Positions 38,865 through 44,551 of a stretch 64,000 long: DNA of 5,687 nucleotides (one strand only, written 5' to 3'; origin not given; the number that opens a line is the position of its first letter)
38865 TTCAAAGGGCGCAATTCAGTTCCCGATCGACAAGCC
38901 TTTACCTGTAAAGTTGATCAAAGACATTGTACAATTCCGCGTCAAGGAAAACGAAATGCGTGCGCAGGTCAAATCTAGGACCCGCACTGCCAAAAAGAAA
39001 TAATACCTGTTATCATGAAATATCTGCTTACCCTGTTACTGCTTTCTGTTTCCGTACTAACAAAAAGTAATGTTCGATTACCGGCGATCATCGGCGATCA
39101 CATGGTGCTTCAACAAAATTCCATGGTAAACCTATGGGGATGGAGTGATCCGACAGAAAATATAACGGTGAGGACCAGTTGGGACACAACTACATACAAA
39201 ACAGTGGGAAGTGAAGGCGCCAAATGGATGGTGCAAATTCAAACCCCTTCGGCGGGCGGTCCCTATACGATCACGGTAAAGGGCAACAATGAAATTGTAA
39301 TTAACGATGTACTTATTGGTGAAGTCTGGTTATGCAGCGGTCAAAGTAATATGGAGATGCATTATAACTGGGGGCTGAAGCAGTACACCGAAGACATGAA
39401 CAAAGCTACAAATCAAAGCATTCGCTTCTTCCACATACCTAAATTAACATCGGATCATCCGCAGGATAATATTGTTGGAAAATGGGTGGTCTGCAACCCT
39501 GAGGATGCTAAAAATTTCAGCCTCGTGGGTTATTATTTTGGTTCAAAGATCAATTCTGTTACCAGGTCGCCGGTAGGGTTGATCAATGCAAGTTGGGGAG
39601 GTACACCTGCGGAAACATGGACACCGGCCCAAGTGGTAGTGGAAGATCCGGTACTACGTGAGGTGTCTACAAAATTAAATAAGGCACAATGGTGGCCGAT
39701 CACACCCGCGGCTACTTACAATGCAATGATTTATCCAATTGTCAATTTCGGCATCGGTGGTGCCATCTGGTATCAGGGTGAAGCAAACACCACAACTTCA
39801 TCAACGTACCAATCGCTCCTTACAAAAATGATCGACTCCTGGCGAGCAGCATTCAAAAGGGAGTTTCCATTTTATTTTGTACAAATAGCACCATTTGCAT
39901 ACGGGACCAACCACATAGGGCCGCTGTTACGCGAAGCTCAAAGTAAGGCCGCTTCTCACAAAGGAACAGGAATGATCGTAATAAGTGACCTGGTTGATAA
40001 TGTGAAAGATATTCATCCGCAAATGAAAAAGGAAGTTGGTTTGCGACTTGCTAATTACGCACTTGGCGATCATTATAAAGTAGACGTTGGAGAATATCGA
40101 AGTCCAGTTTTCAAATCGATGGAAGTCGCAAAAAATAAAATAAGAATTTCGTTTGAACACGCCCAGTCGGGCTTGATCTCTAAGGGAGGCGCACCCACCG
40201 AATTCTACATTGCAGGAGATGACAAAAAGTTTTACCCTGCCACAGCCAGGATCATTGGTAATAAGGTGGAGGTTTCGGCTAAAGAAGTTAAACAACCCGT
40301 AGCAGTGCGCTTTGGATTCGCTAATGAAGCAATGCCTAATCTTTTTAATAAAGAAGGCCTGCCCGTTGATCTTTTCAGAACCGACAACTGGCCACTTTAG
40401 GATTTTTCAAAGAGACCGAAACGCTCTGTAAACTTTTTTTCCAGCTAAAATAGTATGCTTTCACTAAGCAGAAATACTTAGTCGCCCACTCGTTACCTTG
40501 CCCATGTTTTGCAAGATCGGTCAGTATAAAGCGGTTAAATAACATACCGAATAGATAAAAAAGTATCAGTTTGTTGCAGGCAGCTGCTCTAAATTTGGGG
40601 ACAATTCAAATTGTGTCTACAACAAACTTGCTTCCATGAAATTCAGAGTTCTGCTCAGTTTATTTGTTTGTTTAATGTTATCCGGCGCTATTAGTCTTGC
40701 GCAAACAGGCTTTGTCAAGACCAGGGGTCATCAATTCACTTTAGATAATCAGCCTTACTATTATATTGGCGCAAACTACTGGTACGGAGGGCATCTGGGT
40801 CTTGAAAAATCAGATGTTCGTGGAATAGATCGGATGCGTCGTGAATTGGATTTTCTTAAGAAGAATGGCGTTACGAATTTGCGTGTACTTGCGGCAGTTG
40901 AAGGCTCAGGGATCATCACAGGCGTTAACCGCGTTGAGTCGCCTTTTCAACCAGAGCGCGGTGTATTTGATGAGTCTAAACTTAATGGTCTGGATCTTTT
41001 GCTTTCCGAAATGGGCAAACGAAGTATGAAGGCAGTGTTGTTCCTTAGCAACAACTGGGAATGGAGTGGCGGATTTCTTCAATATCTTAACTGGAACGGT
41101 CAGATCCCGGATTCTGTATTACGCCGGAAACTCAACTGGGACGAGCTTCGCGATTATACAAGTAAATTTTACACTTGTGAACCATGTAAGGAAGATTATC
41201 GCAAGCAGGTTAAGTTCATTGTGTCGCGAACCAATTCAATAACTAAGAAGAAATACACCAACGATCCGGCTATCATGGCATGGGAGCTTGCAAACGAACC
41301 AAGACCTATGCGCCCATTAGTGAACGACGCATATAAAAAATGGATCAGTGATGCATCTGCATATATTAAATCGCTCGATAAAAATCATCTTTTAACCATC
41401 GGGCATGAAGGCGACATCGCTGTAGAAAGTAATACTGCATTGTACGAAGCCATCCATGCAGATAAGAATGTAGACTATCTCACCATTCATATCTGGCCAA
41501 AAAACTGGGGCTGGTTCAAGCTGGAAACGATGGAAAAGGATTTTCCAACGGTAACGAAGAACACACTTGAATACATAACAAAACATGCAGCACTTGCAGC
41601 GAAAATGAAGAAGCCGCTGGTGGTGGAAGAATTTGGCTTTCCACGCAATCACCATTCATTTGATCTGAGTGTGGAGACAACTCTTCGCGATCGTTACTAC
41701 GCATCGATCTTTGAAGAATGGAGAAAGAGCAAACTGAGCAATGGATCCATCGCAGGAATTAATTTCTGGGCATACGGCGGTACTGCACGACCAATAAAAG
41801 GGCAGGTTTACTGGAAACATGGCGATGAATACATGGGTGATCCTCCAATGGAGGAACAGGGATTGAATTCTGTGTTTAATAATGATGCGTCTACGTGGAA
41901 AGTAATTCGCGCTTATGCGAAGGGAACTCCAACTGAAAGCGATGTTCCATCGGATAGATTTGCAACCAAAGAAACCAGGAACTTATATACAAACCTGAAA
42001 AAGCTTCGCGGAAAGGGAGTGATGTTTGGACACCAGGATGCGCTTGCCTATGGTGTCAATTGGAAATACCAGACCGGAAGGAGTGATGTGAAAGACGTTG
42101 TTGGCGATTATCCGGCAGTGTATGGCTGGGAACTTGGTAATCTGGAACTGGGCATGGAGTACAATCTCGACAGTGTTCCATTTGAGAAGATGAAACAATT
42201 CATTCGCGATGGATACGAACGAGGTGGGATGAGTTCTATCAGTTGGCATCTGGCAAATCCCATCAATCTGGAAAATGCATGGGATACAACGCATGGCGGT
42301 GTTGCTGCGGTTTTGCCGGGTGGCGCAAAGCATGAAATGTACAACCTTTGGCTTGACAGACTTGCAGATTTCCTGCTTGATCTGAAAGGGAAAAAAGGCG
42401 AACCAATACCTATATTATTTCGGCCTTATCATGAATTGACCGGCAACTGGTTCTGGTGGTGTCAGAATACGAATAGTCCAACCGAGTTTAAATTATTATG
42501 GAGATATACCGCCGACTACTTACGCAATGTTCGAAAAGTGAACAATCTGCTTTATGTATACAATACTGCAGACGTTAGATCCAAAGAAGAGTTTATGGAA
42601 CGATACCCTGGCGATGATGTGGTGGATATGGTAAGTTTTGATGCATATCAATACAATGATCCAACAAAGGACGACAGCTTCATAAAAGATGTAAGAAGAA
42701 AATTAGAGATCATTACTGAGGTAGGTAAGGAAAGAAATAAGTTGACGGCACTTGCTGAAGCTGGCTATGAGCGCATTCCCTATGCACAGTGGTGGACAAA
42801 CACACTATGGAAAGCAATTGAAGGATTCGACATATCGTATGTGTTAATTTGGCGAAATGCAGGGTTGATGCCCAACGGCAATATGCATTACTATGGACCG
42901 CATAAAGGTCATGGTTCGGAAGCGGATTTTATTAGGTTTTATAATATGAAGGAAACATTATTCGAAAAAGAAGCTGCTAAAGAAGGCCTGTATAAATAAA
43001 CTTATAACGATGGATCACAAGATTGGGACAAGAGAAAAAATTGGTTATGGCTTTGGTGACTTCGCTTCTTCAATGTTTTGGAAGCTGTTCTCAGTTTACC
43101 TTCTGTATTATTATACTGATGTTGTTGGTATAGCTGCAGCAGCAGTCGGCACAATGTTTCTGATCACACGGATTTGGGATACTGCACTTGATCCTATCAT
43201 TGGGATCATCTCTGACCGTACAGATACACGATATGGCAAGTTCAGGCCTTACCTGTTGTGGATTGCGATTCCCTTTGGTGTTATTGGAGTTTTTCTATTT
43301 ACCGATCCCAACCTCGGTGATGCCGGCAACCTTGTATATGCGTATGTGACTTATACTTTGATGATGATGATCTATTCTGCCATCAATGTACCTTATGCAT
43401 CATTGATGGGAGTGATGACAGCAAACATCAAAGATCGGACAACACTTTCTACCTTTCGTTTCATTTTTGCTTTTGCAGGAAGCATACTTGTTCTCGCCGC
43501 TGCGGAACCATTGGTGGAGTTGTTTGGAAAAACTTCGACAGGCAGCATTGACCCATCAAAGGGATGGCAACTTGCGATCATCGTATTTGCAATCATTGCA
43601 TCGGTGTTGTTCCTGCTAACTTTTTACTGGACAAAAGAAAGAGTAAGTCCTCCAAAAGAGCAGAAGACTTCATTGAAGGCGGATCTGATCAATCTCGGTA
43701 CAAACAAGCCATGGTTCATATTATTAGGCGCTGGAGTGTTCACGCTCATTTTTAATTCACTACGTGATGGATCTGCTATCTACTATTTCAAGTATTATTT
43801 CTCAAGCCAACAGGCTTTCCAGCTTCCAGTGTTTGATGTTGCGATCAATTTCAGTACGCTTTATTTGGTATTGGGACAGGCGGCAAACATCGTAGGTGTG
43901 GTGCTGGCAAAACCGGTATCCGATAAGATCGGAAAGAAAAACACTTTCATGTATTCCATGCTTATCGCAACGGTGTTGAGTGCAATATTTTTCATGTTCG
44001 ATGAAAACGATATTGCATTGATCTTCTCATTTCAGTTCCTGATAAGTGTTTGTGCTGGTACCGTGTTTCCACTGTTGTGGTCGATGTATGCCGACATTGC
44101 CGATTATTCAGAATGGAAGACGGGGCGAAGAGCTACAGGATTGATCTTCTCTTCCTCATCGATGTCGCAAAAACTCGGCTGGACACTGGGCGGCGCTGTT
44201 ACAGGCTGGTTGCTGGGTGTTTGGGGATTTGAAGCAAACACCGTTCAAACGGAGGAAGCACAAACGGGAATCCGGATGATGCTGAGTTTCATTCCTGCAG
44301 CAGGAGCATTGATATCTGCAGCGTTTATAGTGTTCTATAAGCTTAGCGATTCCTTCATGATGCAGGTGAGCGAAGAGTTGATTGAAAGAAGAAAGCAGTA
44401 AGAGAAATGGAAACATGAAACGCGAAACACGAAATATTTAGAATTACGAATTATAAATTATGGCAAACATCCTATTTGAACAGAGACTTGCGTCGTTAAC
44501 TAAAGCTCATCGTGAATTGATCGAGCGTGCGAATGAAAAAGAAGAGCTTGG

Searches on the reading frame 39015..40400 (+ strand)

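Call 24: search_protein_families(library=pfam, proteins=[window:39015-40400:+], max_evalue=0.0001)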
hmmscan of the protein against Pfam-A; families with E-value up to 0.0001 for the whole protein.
window:39015-40400:+ (461 aa): 1 family
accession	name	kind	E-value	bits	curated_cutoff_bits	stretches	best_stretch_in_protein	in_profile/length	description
PF03629.24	SASA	-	1e-15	58.4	24.8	1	103-347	3-222/226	Carbohydrate esterase, sialic acid-specific acetylesterase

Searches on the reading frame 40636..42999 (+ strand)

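Call 24: search_protein_families(library=pfam, proteins=[window:40636-42999:+], max_evalue=0.0001)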
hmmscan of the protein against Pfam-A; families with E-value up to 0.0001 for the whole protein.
window:40636-42999:+ (787 aa): 1 family
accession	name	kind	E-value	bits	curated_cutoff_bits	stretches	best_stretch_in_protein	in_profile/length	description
PF02156.21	Glyco_hydro_26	-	7.7e-47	160.6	20.2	1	443-722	5-284/311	Glycosyl hydrolase family 26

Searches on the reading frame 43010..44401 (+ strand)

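Call 24: search_protein_families(library=pfam, proteins=[window:43010-44401:+], max_evalue=0.0001)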
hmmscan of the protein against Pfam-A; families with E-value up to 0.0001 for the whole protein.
window:43010-44401:+ (463 aa): 2 families
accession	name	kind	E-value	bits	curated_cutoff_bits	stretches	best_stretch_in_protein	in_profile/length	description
PF13347.12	MFS_2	-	4.8e-103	345.4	27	1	12-446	1-426/427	MFS/sugar transport protein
PF07690.21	MFS_1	-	3.4e-18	66.1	33.4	1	16-394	4-346/347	Major Facilitator Superfamily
